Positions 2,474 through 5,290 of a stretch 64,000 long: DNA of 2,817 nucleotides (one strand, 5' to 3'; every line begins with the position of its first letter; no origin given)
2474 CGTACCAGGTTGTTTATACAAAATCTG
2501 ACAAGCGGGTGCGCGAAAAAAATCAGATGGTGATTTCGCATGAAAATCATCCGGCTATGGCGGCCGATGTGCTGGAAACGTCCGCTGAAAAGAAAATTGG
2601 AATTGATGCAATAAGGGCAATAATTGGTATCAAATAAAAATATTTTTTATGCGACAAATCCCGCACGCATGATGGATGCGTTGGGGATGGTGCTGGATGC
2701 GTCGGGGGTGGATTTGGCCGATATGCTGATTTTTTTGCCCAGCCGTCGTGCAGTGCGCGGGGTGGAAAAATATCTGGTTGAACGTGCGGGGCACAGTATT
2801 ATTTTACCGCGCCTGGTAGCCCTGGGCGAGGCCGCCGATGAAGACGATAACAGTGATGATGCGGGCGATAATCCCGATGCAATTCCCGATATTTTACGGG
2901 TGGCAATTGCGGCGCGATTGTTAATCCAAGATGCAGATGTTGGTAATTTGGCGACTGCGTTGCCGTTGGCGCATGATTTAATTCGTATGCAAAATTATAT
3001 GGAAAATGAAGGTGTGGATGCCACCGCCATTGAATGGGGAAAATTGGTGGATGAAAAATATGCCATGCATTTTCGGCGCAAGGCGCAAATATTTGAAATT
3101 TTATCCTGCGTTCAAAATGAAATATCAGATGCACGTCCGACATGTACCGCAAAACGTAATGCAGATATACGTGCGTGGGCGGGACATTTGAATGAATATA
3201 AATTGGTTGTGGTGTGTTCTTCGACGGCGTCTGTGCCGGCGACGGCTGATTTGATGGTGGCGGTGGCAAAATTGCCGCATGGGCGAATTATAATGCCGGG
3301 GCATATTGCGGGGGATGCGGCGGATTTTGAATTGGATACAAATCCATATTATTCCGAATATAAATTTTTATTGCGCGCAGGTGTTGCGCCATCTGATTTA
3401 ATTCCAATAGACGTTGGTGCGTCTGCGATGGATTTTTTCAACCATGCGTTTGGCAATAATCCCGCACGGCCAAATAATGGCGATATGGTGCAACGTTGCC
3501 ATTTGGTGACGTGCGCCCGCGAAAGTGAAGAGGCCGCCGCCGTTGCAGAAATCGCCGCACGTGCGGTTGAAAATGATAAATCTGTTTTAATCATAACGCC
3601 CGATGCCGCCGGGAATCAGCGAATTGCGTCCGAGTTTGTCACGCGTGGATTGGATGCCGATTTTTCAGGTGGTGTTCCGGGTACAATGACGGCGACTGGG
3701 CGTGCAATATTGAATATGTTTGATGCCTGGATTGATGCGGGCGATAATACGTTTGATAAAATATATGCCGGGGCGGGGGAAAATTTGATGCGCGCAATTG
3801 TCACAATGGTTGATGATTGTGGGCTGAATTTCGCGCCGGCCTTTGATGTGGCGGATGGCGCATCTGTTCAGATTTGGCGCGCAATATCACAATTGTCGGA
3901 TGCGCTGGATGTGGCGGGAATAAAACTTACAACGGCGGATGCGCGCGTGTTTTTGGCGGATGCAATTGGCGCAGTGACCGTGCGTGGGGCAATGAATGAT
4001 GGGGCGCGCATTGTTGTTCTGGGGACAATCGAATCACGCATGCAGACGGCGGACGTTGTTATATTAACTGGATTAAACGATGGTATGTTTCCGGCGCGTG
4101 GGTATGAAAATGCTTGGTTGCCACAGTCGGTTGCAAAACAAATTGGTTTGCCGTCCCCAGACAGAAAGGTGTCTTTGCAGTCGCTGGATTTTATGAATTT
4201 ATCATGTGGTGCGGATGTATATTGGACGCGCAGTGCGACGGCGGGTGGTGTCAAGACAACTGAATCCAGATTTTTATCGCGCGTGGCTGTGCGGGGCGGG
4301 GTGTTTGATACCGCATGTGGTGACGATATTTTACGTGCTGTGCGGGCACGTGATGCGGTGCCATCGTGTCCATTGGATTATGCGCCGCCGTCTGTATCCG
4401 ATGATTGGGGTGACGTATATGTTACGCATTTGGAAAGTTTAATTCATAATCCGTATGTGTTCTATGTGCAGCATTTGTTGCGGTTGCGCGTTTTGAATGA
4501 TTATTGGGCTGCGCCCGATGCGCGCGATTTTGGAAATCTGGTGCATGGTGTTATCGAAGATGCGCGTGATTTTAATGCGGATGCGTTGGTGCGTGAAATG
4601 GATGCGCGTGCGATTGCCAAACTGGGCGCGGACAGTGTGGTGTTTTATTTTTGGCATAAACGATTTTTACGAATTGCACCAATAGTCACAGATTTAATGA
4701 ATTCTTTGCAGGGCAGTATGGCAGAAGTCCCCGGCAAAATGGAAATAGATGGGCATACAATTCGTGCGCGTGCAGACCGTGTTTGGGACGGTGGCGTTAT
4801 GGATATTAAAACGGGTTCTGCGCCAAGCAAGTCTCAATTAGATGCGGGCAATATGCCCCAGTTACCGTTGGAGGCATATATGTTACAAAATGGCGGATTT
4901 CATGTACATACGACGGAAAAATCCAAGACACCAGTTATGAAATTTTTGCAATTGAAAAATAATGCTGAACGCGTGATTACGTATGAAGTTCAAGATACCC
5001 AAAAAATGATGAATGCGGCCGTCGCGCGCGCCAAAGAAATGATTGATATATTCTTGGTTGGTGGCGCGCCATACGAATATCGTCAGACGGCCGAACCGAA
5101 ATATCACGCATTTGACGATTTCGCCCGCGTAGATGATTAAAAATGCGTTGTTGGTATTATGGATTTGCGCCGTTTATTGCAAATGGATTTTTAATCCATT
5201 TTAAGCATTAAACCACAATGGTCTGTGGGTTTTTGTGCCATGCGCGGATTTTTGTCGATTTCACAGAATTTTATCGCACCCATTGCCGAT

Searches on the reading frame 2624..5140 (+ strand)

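Call 18: search_protein_families(library=ncbifam, max_evalue=1e-20, proteins=[window:2624-5140:+])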
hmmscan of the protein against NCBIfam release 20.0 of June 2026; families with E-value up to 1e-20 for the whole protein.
window:2624-5140:+ (838 aa): 1 family
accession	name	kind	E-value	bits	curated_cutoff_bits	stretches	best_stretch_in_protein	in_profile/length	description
TIGR02786.1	addB_alphas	equivalog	1.9e-85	287.8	486.5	2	428-837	577-1021/1024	double-strand break repair protein AddB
